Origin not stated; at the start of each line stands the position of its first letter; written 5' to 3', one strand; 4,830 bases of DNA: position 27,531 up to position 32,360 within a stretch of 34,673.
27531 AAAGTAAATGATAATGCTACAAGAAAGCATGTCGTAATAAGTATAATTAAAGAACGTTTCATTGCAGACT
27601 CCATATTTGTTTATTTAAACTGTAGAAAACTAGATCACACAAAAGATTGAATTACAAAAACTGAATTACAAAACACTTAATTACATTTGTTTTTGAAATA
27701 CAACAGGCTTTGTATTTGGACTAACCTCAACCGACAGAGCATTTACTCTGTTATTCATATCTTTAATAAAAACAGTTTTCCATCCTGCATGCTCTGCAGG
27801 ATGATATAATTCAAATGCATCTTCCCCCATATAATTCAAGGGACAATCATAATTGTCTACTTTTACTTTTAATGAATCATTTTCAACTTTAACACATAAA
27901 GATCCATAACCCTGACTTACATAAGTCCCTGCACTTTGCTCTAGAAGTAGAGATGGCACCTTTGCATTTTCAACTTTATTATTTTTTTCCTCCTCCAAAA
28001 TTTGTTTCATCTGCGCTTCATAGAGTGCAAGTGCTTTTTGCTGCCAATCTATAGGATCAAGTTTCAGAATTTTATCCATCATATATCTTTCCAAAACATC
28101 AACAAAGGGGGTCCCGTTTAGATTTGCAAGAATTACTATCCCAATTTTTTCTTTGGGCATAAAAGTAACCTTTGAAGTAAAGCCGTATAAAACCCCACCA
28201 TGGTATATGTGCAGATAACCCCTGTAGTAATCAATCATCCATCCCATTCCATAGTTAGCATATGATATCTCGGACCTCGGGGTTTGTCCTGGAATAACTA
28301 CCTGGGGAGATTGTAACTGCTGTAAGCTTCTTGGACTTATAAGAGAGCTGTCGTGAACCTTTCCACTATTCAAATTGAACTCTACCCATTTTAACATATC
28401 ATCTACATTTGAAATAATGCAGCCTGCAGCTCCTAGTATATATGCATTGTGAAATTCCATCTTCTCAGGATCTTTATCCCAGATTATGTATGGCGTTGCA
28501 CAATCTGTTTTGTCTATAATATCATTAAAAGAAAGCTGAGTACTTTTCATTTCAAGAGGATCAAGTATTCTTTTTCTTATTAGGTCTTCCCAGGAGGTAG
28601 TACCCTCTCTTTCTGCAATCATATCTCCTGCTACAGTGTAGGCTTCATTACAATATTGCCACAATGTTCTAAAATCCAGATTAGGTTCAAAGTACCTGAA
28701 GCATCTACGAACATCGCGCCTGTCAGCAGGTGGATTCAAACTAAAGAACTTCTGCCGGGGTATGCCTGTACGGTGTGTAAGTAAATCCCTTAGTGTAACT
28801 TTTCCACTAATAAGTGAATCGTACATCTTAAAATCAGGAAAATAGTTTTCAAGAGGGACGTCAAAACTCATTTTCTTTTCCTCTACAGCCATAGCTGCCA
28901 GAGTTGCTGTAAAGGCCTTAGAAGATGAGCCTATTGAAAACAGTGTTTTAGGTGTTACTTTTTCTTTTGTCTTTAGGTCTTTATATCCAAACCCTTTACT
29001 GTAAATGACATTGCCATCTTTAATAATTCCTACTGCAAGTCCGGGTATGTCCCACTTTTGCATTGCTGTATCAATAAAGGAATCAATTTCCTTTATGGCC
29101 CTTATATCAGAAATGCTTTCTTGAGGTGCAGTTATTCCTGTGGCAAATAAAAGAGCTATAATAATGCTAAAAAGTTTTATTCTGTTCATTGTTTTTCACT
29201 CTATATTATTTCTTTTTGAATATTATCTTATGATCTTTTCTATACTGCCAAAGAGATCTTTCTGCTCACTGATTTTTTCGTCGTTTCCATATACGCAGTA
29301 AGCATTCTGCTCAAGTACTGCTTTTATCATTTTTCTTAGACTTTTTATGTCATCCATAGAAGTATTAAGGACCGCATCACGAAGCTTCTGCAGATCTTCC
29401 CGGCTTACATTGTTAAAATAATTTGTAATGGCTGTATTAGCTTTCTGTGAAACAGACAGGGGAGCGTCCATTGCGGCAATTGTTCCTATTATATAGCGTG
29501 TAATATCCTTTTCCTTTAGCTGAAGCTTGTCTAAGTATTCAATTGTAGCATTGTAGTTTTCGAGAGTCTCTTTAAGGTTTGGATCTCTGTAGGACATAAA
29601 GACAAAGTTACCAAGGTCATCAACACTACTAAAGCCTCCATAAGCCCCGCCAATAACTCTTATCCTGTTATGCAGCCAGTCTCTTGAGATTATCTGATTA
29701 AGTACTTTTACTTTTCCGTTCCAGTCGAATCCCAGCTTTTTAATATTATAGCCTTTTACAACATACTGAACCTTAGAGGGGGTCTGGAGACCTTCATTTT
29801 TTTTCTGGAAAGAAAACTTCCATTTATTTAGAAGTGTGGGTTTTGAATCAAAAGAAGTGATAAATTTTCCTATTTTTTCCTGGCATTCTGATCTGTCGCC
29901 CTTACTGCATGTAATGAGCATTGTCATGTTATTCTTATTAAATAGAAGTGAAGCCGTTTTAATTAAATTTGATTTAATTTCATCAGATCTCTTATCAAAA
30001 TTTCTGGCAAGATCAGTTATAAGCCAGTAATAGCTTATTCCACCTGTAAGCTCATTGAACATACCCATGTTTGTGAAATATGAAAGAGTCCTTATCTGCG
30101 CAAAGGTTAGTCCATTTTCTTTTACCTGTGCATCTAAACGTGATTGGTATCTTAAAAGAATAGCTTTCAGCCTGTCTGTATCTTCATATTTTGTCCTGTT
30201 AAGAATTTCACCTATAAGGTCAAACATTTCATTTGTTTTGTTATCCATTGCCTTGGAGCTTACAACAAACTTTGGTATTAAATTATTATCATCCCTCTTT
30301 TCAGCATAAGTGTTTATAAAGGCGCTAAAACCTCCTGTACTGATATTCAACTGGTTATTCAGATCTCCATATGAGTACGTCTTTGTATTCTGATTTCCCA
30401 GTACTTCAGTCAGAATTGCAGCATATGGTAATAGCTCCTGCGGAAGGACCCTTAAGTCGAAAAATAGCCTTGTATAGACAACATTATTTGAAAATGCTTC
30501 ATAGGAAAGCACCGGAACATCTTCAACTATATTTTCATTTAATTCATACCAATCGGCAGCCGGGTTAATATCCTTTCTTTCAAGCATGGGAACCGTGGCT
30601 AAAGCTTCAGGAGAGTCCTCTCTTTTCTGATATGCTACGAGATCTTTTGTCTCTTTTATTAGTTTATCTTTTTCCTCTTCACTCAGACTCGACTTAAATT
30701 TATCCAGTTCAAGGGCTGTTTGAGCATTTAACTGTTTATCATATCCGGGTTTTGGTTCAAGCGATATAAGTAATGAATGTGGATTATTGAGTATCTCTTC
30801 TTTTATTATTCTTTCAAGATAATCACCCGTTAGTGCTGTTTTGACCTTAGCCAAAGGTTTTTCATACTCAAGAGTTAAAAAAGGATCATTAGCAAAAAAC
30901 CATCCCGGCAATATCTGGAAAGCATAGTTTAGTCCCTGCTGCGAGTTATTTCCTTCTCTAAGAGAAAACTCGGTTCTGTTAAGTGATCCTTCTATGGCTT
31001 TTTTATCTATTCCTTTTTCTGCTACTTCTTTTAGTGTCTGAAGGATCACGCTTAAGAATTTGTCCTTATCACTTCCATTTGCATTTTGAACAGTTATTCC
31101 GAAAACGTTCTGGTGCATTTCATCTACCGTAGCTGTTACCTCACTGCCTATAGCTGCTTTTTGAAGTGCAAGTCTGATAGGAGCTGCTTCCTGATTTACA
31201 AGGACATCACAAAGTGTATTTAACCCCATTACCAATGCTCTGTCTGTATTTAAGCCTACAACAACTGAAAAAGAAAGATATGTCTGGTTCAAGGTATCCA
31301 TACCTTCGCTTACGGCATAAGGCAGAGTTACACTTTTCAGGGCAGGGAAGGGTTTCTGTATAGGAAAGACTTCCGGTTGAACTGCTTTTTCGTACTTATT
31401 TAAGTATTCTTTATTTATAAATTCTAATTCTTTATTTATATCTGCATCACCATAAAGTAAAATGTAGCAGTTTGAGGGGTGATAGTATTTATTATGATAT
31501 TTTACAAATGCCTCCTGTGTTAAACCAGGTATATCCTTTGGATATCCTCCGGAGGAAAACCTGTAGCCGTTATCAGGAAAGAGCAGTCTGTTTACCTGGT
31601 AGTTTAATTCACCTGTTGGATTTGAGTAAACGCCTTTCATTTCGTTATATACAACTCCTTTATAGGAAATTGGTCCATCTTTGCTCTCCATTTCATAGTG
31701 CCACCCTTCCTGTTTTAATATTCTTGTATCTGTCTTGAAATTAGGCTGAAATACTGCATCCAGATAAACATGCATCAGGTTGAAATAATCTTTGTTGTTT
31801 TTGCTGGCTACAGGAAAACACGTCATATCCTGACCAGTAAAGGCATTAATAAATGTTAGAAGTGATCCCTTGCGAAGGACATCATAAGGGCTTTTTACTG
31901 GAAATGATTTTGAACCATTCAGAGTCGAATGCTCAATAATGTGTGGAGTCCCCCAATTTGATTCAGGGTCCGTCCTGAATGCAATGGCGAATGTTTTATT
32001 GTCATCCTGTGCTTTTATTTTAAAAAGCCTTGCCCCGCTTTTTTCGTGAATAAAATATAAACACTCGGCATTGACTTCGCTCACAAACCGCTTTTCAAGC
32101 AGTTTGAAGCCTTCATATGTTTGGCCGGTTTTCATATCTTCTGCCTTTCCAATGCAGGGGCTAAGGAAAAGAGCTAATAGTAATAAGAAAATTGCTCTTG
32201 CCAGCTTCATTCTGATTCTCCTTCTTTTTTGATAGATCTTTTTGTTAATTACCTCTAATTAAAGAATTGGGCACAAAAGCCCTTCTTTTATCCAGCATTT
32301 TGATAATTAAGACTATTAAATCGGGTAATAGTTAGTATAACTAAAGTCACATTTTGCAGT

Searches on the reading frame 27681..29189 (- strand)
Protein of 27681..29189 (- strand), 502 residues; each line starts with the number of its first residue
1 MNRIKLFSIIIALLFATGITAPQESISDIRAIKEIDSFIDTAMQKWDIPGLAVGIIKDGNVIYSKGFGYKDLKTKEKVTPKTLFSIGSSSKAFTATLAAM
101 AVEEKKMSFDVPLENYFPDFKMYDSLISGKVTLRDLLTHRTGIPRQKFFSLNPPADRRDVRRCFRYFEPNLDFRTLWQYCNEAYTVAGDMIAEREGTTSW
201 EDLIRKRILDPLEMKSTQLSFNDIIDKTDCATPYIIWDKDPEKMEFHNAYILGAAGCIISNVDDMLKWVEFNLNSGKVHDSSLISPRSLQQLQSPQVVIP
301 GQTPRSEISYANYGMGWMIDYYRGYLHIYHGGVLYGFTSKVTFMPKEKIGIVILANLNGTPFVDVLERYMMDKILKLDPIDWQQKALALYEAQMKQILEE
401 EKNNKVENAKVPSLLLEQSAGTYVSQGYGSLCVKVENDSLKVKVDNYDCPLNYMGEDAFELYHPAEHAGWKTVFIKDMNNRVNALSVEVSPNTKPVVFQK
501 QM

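Call 47: search_protein_families(library=pfam, proteins=[window:27681-29189:-], max_evalue=0.00001)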
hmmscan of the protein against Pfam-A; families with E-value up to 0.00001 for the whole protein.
window:27681-29189:- (502 aa): 2 families
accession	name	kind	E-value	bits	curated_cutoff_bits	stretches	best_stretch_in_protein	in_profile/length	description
PF00144.29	Beta-lactamase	-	1e-62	212.7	27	1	36-368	2-322/329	Beta-lactamase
PF11954.13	DUF3471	-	4.8e-08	33.8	29.3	1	409-499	5-102/103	Domain of unknown function (DUF3471)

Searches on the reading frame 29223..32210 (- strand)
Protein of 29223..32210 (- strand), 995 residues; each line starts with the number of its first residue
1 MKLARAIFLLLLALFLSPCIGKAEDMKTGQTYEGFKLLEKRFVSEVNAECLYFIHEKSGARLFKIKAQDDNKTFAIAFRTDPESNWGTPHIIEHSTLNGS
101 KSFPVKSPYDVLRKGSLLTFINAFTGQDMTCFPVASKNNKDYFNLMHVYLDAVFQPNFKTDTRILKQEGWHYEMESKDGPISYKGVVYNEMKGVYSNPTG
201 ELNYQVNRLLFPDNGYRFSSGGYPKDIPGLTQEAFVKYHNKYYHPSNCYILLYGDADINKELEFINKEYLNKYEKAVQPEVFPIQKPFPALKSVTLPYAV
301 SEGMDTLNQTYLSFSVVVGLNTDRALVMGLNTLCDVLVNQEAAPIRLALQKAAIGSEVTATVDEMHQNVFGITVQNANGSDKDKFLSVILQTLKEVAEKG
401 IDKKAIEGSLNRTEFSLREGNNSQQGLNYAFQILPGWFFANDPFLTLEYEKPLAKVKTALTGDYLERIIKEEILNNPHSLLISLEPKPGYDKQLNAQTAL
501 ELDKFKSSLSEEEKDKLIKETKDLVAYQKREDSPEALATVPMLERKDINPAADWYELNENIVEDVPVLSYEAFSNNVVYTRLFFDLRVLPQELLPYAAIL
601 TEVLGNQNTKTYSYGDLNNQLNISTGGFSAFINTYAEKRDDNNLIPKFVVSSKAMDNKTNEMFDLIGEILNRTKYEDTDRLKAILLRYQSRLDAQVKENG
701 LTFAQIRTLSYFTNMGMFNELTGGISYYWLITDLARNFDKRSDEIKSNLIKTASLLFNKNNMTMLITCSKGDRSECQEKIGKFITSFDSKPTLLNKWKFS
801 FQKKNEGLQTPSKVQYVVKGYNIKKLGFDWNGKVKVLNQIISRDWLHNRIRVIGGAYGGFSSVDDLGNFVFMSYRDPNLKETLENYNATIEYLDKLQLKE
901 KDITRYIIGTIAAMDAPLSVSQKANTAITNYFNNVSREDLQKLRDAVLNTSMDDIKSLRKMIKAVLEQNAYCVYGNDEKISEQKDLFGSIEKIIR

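Call 47: search_protein_families(library=pfam, proteins=[window:29223-32210:-], max_evalue=0.00001)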
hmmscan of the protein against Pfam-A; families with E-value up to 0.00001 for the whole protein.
window:29223-32210:- (995 aa): 3 families
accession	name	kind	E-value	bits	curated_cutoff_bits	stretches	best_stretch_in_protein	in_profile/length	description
PF08367.16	M16C_assoc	-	3.3e-70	236.6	25.3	1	484-734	1-252/252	Peptidase M16C associated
PF22516.1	PreP_C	-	9.7e-46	156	27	1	805-974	1-170/173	PreP C-terminal domain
PF05193.26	Peptidase_M16_C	-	7.1e-26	91.6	23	1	230-408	2-176/181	Peptidase M16 inactive domain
